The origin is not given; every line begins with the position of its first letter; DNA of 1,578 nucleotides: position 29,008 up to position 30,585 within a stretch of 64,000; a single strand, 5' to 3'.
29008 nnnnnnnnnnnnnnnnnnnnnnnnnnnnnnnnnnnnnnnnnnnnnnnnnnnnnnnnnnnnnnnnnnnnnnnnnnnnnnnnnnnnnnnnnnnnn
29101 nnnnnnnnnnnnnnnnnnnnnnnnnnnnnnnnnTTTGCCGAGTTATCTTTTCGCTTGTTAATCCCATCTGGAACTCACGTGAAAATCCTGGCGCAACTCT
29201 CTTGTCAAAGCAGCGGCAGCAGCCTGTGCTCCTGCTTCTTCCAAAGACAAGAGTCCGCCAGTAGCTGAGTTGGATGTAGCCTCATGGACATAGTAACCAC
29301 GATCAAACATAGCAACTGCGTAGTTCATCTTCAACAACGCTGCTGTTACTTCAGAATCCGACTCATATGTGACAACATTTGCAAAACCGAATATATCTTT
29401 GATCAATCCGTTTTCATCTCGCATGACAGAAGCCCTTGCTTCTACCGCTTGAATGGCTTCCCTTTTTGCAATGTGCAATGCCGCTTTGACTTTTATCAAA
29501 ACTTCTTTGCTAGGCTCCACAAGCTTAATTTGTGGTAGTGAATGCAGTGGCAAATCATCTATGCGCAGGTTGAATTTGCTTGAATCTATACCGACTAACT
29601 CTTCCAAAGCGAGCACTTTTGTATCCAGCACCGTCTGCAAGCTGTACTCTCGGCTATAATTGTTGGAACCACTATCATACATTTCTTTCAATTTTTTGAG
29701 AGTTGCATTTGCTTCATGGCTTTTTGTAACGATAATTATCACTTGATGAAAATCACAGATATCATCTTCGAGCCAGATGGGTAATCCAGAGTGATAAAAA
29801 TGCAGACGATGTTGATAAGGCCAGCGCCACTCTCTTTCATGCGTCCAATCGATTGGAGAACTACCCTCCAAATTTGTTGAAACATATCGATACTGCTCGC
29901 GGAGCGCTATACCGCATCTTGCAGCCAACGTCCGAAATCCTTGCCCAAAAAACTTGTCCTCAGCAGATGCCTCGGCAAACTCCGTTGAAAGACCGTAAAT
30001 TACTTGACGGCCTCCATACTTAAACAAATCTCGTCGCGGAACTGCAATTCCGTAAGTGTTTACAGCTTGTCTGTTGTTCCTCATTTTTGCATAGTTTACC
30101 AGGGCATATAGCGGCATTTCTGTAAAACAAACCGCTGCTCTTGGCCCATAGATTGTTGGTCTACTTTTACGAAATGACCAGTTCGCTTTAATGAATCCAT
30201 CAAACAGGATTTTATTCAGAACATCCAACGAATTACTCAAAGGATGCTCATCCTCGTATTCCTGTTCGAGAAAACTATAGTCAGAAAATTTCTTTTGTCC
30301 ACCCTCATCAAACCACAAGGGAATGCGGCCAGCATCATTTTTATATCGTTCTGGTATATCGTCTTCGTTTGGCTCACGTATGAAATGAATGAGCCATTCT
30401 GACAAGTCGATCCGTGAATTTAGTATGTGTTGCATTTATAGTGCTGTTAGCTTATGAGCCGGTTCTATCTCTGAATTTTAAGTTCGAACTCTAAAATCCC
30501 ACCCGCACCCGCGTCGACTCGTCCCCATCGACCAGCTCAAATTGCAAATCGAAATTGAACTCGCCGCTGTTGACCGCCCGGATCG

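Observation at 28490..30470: AT-rich cassette 1: AbiGi-like 425-aa protein, orphan XisI and a 96-aa helical protein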

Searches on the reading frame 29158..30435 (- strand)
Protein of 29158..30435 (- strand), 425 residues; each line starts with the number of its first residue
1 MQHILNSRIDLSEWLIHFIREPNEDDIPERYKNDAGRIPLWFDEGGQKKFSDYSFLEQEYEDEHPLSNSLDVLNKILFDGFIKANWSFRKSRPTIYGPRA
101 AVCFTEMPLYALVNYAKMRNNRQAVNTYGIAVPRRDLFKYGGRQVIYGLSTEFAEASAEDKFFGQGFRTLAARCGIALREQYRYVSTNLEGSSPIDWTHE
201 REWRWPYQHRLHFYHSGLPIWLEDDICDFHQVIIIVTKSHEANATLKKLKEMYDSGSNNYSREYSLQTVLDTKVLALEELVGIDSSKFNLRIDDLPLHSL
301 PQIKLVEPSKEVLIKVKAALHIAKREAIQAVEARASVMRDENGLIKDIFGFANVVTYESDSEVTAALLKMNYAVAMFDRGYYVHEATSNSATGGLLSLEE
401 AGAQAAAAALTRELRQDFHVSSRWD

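Call 3: search_protein_families(library=pfam, proteins=[window:29158-30435:-], max_evalue=1)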
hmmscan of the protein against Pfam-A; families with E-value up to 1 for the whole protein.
window:29158-30435:- (425 aa): 0 families

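Call 4: search_protein_families(library=padloc, proteins=[window:29158-30435:-], max_evalue=1)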
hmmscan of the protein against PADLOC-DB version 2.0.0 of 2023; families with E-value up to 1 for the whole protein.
window:29158-30435:- (425 aa): 1 family
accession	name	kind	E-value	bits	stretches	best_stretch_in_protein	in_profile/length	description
PDLC00960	Cas7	-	0.013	12.8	1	326-418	72-166/240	CRISPR-associated autoregulator DevR family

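Call 5: search_protein_families(library=ncbifam, proteins=[window:29158-30435:-], max_evalue=1)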
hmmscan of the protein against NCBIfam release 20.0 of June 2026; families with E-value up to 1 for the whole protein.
window:29158-30435:- (425 aa): 1 family
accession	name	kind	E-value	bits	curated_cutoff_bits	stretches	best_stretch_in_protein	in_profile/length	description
TIGR01875.1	cas_MJ0381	subfamily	0.048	12.8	67.3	1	326-418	72-166/240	DevR family CRISPR-associated autoregulator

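Call 6: find_homologous_proteins(query=window:29158-30435:-, max_evalue=0.001)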
Query window:29158-30435:- (425 aa): 1000 proteins with E <= 0.001 among 8000 candidates; the best 120 are listed.
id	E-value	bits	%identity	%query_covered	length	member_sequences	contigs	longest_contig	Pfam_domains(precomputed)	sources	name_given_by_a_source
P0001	8.0e-288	972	100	100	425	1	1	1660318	-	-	-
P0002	4.7e-113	397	48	99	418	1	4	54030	-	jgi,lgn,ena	-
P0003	1.2e-111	392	46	98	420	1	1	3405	-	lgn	-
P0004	6.0e-105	370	45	99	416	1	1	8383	-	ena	-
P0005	8.7e-105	369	44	99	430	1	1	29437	-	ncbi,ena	-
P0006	1.4e-103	365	45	98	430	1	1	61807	-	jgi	-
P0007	1.5e-102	362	45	99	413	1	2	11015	-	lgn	-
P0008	3.0e-102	361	45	99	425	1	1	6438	-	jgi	jgi:hypothetical protein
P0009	3.3e-102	361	45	98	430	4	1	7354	-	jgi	jgi:hypothetical protein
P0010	1.5e-101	359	44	99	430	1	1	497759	-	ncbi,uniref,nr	ncbi:hypothetical protein [Nodosilinea sp. E11]|uniref:hypothetical protein n=1 Tax=Nodosilinea sp. 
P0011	3.4e-101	358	44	98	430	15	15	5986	-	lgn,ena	-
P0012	3.3e-100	354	44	98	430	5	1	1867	-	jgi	jgi:hypothetical protein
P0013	4.8e-99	350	45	98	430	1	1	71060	-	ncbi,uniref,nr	ncbi:hypothetical protein VB712_04515 [Spirulina sp. CCNP1310]|uniref:hypothetical protein n=1 Tax=S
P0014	6.8e-98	347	43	99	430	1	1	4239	-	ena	-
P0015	4.6e-97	344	43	98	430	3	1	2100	-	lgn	-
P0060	1.8e-86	309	41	99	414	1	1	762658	-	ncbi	ncbi:hypothetical protein [Pseudomonas shirazensis]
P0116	1.2e-79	287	38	99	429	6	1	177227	-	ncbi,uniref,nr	ncbi:hypothetical protein XI00_04415 [Bradyrhizobium sp. CCBAU 21359]|uniref:hypothetical protein n=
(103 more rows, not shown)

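Call 7: search_solved_structures(query=window:29158-30435:-, max_evalue=10)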
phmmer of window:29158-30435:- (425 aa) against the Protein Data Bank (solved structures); distinct sequences matched with E-value up to 10: 5.
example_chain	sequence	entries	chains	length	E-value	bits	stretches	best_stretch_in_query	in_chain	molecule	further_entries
8ilc_A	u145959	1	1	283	0.67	12.3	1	35-97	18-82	Papain-like protease nsp3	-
8f2e_A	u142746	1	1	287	0.67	12.3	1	35-97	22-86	Papain-like protease nsp3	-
2cf7_A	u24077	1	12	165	0.78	12.1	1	340-414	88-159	DPR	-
2bw1_A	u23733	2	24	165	0.78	12.1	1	340-414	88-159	DPS-LIKE PEROXIDE RESISTANCE PROTEIN | DNA PROTECTION DURING STARVATION PROTEIN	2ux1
1umn_A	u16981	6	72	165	0.78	12.1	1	340-414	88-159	DPS-LIKE PEROXIDE RESISTANCE PROTEIN | DNA PROTECTION DURING STARVATION PROTEIN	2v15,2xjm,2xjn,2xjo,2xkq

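Call 8: find_encoding_contigs(protein=P0001, flank=10000, max_places=3)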
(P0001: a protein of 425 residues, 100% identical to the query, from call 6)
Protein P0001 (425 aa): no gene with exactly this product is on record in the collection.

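Call 9: find_encoding_contigs(protein=P0002, flank=6000, max_places=4)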
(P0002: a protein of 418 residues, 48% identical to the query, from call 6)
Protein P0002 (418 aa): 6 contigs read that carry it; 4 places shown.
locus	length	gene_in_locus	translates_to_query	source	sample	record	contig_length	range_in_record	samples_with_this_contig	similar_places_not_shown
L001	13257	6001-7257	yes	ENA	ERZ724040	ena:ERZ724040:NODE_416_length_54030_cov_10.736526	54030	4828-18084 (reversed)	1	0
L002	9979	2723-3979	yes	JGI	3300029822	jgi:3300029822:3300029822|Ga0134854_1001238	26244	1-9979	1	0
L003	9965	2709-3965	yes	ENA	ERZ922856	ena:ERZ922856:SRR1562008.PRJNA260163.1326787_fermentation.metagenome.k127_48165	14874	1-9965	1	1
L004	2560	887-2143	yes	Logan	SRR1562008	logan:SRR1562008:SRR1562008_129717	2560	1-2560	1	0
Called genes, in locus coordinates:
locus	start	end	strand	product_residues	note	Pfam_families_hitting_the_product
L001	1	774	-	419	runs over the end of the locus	PF01420:Methylase_S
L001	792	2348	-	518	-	PF12161:HsdM_N, PF02384:N6_Mtase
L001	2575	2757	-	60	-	-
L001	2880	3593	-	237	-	PF18978:DUF5714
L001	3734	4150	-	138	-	PF07929:PRiA4_ORF3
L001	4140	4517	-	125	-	PF22016:DUF6933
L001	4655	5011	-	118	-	-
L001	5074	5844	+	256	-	PF12728:HTH_17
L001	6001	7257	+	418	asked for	-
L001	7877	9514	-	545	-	PF00496:SBP_bac_5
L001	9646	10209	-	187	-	PF01464:SLT, PF27553:SLT_superhelical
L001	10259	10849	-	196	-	PF01121:CoaE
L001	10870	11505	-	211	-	PF02659:Mntp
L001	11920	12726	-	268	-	PF01149:Fapy_DNA_glyco, PF06831:H2TH, PF06827:zf-FPG_IleRS (weak)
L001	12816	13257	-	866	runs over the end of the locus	PF02739:5_3_exonuc_N, PF01367:5_3_exonuc, PF22619:DNA_polI_exo1, PF00476:DNA_pol_A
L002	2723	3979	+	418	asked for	-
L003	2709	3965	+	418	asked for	-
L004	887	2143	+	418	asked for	-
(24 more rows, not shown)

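Call 12: search_protein_families(library=pfam, alignment_id=A1, max_evalue=5)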
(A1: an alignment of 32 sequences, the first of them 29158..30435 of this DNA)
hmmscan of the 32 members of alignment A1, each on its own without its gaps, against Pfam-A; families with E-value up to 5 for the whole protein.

A. member 1, window:29158-30435:- (425 aa): 0 families

B. families by the number of members that match (of 32 scanned): 19 families
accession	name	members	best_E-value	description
PF11185.13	DUF2971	6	0.39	Protein of unknown function (DUF2971)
PF17891.6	FluMu_N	2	0.028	Mu-like prophage FluMu N-terminal domain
PF01411.24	tRNA-synt_2c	1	0.0032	tRNA synthetases class II (A)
PF00543.27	P-II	1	0.01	Nitrogen regulatory protein P-II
PF01364.23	Peptidase_C25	1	0.024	Peptidase family C25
PF10897.14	DUF2713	1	0.033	Protein of unknown function (DUF2713)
PF19025.5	DUF5751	1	0.035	Family of unknown function (DUF5751)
PF02364.21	Glucan_synthase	1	0.047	1,3-beta-glucan synthase component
PF00370.27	FGGY_N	1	0.059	FGGY family of carbohydrate kinases, N-terminal domain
PF10899.13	AbiGi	1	0.08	Putative abortive phage resistance protein AbiGi, antitoxin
PF22629.2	ACT_AHAS_ss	1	0.082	AHAS small subunit-like ACT domain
PF17613.7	motB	1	0.084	Modifier of transcription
PF07067.16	DUF1340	1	0.098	Protein of unknown function (DUF1340)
PF19027.5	DUF5752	1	0.12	Family of unknown function (DUF5752)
PF00773.25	RNB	1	0.12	RNB domain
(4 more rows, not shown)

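Call 13: find_related_loci(query=A1, collection=genome_contigs, flank=8000)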
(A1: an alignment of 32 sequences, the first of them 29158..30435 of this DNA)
Query A1 (425 aa) in genome_contigs; peptide patterns used: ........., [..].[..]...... (x = any residue, [..] = any of these).
141 stretches matched a pattern; 106 encode a relative of the query (tblastn E <= 1e-3); the best 80 are kept; 79 distinct loci.
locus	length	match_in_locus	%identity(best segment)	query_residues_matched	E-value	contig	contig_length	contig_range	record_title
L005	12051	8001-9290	44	4-425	3e-107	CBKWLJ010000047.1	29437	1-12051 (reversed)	MAG TPA_asm: uncultured bacterium isolate SRR29175779_binner123_Refined_1 genome assembly, contig: ERZ27337281.91, whole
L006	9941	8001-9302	45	1-425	2e-99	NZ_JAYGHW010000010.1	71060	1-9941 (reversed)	Spirulina sp. CCNP1310 NODE_83_length_71060_cov_5.726686, whole genome shotgun sequence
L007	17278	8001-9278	44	8-425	3e-99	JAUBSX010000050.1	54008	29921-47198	Microcoleus sp. F4-D5 NODE_87_length_54008_cov_27.114461, whole genome shotgun sequence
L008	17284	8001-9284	40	5-425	2e-95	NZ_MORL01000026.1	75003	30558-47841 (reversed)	Arsenicibacter rosenii strain SM-1 scaffold26, whole genome shotgun sequence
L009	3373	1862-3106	40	7-425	3e-96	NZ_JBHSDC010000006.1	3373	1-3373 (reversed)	Parasediminibacterium paludis strain CECT 8010 platanus_K_21_77_6, whole genome shotgun sequence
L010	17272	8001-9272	42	1-425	2e-93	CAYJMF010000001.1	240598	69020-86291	MAG TPA_asm: uncultured Planctomycetota bacterium isolate ERP124720_co1_188 genome assembly, contig: NODE_56_length_2405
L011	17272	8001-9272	46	2-425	1e-113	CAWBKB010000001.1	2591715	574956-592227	MAG: uncultured delta proteobacterium isolate MFD03323.bin.2.103 genome assembly, contig: contig_11060, whole genome sho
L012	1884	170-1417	39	7-425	1e-96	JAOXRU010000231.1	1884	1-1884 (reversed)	MAG: Flavobacteriaceae bacterium isolate R2S4C1D_S41.018 k141_692419, whole genome shotgun sequence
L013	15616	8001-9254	39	3-425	1e-91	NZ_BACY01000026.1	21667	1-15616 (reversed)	Flavobacterium sp. B17, whole genome shotgun sequence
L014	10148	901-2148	38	7-425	2e-90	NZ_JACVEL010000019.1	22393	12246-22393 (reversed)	Taishania pollutisoli strain CZZ-1 CZZ-1_scaffold19, whole genome shotgun sequence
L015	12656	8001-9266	42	5-425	1e-89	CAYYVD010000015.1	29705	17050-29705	MAG TPA_asm: uncultured Desulfobacterales bacterium isolate SRP141376_co2_252 genome assembly, contig: NODE_3369_length_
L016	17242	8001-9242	38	8-425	2e-89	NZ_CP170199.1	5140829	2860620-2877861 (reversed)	Aquimarina sp. SS2-1 chromosome, complete genome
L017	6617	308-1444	42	7-381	2e-89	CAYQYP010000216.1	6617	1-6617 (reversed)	MAG TPA_asm: uncultured Acidobacteriota bacterium isolate binchicken_co216_114 genome assembly, contig: k141_4494286, wh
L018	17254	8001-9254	40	1-425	2e-87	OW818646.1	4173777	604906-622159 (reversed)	metagenome genome assembly, chromosome: 1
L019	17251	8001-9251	43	8-425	7e-96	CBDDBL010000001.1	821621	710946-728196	MAG: Mucilaginibacter sp. isolate de44e512-a696-42f9-a13c-94abe37020f6 genome assembly, contig: ctg132376, whole genome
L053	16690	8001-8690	41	8-257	1e-47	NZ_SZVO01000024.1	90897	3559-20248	Dyadobacter frigoris strain AR-3-8 contig24, whole genome shotgun sequence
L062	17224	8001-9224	27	8-425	2e-33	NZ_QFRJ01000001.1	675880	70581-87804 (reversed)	Brumimicrobium oceani strain C305 contig1, whole genome shotgun sequence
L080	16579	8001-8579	32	6-219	1e-23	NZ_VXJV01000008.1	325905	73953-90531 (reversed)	Salmonella enterica subsp. diarizonae strain CCUG 30040T contig_0000008, whole genome shotgun sequence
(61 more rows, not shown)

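Call 18: predict_structure(alignment_id=A1)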
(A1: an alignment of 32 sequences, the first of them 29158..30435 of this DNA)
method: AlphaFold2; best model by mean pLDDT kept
length: 425 residues; sequences in the alignment: 32
mean_pLDDT: 86.2   pTM: 0.87
mean pLDDT of the five models: 86.2, 86.0, 84.9, 84.8, 84.2
residues with pLDDT >= 90: 245; 70-90: 119; 50-70: 46; < 50: 15
segments of 3 or more residues with pLDDT < 50: 1-7, 59-61
pLDDT, mean of each block of 10 residues (from residue 1): 45 89 76 65 88 59 67 91 88 88 88 76 82 94 87 92 92 93 79 62 83 76 85 95 96 91 93 92 60 88 97 98 98 97 94 96 98 92 94 94 98 98 93
secondary structure, 60 per line:
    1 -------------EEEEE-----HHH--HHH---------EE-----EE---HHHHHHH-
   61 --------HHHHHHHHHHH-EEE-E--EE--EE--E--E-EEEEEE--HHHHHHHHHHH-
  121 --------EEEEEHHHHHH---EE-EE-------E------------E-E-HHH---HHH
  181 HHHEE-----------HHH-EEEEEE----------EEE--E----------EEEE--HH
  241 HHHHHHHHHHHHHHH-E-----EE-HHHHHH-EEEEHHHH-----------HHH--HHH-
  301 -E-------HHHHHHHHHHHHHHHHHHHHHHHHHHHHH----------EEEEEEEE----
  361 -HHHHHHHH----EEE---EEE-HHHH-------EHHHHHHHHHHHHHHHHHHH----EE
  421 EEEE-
elements in order: E14-18 H53-59 H69-79 E81-83 E101-106 H109-119 E129-133 H134-139 H178-183 E201-206 E217-219 E233-236 H239-255 H266-271 E273-276 H277-280 H310-338 E349-356 H362-369 E374-376 E380-382 H384-387 H396-414 E419-424

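Call 21: fold_search(model_id=the predicted structure, library=pdb)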
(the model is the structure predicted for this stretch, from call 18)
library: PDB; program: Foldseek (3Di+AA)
matches with E <= 10: 27; with E <= 0.001: 0
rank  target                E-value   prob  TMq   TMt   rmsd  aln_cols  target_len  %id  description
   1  7x0f_C                4.3e+00  0.00  0.08  0.07  22.9       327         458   10  Structure of Pseudomonas NRPS protein, AmbB-TC bound to Ppant (released 2022-06-15)
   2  6xck_A                5.1e+00  0.05  0.05  0.19   5.2        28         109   21  Crystal structure of C-As lyase with mutation K105E (released 2021-06-16)
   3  1zsw                  5.1e+00  0.01  0.09  0.11  16.3       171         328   11  Crystal Structure of Bacillus cereus Metallo Protein from Glyoxalase family (released 2005-06-07)
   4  9ki1_u                5.5e+00  0.01  0.08  0.08  23.6       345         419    9  Baseplate structure of Escherichia phage Mu (released 2025-02-12)
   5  5c68                  5.8e+00  0.04  0.05  0.18   5.4        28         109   21  Crystal structure of C-As lyase at 1.46 Angstroms resolution (released 2016-07-13)
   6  4idp_D                5.8e+00  0.01  0.08  0.09  22.6       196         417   11  human atlastin-1 1-446, N440T, GppNHp (released 2013-01-09)
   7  8rb1_A                6.2e+00  0.01  0.09  0.05  18.1       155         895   15  The crystal structure of DNA-bound human MutSbeta (MSH2_K675R/MSH3_K902R) in the canonical mismatch bound conformation (released 2025-06-11)
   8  6s3w_MODEL_1_A        6.5e+00  0.01  0.08  0.16  10.8       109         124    7  Solution NMR Structure of TolAIII Bound to a Peptide Derived from the N-terminus of TolB (released 2020-03-25)
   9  8gjm_A                6.5e+00  0.00  0.09  0.05  23.3       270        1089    8  17b10 fab in complex with full-length SARS-CoV-2 Spike G614 trimer (released 2023-04-05)
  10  5d4f                  7.0e+00  0.04  0.05  0.19   5.4        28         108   21  Crystal structure of C-As lyase with Fe(III) (released 2016-09-07)
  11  9iig_A                7.0e+00  0.04  0.11  0.25  10.0       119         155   17  Cryo-EM structure of hetero-bacterioferritin SoBfr12 from Shewanella oneidensis (released 2025-04-30)
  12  1vdk_B                7.0e+00  0.01  0.10  0.09  24.4       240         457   10  Crystal structure of fumarase from thermus thermophilus HB8 (released 2004-04-13)
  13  8g3i_A                7.4e+00  0.01  0.08  0.07  14.4       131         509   17  Non-ribosomal PCP-C didomain (thioether stabilised glycolic acid) acceptor bound state (released 2023-06-14)
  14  7vzz_B                7.4e+00  0.01  0.08  0.06  13.9       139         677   11  The structure of GdmN in complex with the natural tetrahedral intermediate, carbamoyl adenylate, and 20-O-methyl-19-ch (released 2022-11-16)
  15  7ztb_B                7.4e+00  0.01  0.08  0.09  21.6       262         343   11  Structure of the Salmonella tRNA pyrophosphokinase CapRel (released 2022-11-23)
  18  8ycx_B                8.3e+00  0.01  0.09  0.07  18.9       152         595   10  CryoEM structure of M. tuberculosis ClpC1P1P2 complex bound to bortezomib, conformation 2 (released 2025-03-19)
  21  9bxp_A                9.4e+00  0.02  0.11  0.24  10.0       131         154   11  Nanoparticle Crystal Structure of a Thermostabilized Mutant of an As-Isolated FtnA (Ferritin) from Pseudomonas aerugin (released 2025-11-26)
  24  9ki1_0                9.4e+00  0.00  0.08  0.08  23.8       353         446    7  Baseplate structure of Escherichia phage Mu (released 2025-02-12)
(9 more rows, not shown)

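Call 24: search_dna_similar(query=window:29158-30435:-, collection=plasmids, mode=protein, max_evalue=0.01, max_rows=40, rows=spread)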
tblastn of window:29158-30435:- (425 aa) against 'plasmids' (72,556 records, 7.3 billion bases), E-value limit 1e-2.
Records with a match: 7; places in all: 7; records where one place covers at least 80% of the query: 3.
Best place of each record, by identity: <60% 7.
By first word of the organism name: Hymenobacter 2; Phaeobacter 1; Nostoc 1; Paenibacillus 1; Burkholderia 1; Vibrio 1.
By predicted mobility (MOB-suite, as given by PLSDB): non-mobilizable 5; conjugative 2.
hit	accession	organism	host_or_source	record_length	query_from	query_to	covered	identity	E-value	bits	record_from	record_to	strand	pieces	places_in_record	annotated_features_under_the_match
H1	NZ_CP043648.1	Hymenobacter sp. NBH84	pure culture,soil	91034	1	389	92%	40.3%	3e-81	280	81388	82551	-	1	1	hypothetical protein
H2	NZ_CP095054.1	Hymenobacter aerilatus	single cell,air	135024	8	375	87%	41.8%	4e-76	265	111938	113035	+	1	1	hypothetical protein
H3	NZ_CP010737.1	Phaeobacter inhibens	cell culture,clam larvae aquaculture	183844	8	378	87%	29.4%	9e-34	141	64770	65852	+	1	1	hypothetical protein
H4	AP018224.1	Nostoc linckia NIES-25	-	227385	7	206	47%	30.6%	4e-7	60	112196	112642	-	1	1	hypothetical protein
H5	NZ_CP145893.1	Paenibacillus amylolyticus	whole organism,soil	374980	68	204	32%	31.0%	6e-7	59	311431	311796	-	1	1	DUF2971 domain-containing protein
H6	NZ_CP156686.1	Burkholderia stagnalis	Bacterial cells,soils collected in ...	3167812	90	218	30%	30.2%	1e-5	55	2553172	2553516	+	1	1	none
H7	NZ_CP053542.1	Vibrio europaeus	Argopecten purpuratus,Shellfish hatchery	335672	95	204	26%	31.1%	2e-3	49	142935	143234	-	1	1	hypothetical protein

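Call 25: search_dna_similar(query=window:29158-30435:-, collection=phages, mode=protein, max_evalue=0.01, max_rows=30)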
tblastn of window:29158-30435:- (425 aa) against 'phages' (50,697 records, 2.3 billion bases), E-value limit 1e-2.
Records with a match: 1; places in all: 1; records where one place covers at least 80% of the query: 0.
Best place of each record, by identity: <60% 1.
By first word of the organism name: Salmonella 1.
By host as written in the record: Salmonella enterica subsp. enterica serovar Kentucky 1.
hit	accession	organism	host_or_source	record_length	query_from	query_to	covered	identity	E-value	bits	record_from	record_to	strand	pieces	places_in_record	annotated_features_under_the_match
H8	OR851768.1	Salmonella phage S.Kent 1-2-1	Salmonella enterica subsp. enterica ...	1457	6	219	50%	32.7%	9e-22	102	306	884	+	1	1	record has no annotation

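Call 26: get_annotated_region(hit=H5, flank=4000)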
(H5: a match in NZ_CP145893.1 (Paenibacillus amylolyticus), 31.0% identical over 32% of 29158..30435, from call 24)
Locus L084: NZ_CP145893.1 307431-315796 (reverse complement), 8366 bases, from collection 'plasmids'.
description: Paenibacillus amylolyticus strain Y5S-7 plasmid pY5S7-1, complete sequence
organism: Paenibacillus amylolyticus (NCBI taxid 1451)
taxonomy: Bacteria; Bacillota; Bacilli; Bacillales; Paenibacillaceae; Paenibacillus; Paenibacillus amylolyticus
host: -; source: whole organism,soil; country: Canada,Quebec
typing (MOB-suite, as given by PLSDB): non-mobilizable
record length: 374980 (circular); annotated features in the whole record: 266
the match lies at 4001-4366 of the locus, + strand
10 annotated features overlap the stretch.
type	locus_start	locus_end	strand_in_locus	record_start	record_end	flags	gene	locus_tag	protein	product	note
CDS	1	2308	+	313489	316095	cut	-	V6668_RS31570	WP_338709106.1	DEAD/DEAH box helicase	-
CDS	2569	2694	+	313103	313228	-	-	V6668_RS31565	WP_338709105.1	hypothetical protein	-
CDS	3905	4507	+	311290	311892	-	-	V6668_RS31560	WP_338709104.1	DUF2971 domain-containing protein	-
CDS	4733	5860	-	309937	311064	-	-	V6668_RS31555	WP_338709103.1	DUF4062 domain-containing protein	-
CDS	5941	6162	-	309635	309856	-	-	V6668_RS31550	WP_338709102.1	helix-turn-helix transcriptional regulator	-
CDS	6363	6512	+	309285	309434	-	-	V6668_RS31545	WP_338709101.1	hypothetical protein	-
CDS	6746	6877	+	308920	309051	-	-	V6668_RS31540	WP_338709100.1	hypothetical protein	-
CDS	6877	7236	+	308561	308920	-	-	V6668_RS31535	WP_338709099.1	hypothetical protein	-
CDS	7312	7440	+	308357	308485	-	-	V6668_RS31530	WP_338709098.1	hypothetical protein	-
CDS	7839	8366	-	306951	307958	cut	-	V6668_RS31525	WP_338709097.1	HD domain-containing phosphohydrolase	-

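Call 27: get_annotated_region(hit=H4, flank=4000)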
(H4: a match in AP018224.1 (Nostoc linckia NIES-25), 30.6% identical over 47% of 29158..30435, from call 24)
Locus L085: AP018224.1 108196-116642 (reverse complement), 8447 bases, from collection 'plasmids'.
description: Nostoc linckia NIES-25 plasmid plasmid2 DNA, complete genome
organism: Nostoc linckia NIES-25 (NCBI taxid 1091006)
taxonomy: Bacteria; Cyanobacteriota; Cyanophyceae; Nostocales; Nostocaceae; Nostoc; Nostoc linckia; Nostoc linckia NIES-25
host: -; source: -; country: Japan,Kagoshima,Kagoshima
typing (MOB-suite, as given by PLSDB): conjugative; replicon rep_cluster_1671; relaxase MOBP; mating-pair formation MPF_T
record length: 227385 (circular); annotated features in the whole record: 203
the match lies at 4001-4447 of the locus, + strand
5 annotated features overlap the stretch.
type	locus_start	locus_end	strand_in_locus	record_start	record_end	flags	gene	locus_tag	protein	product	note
CDS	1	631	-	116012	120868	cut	-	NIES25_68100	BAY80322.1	hypothetical protein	-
CDS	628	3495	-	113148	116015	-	-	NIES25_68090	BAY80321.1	hypothetical protein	-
CDS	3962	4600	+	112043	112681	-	-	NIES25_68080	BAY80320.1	hypothetical protein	-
CDS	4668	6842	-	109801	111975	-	-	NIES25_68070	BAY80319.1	hypothetical protein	-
CDS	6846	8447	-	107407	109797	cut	-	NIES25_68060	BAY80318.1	hypothetical protein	-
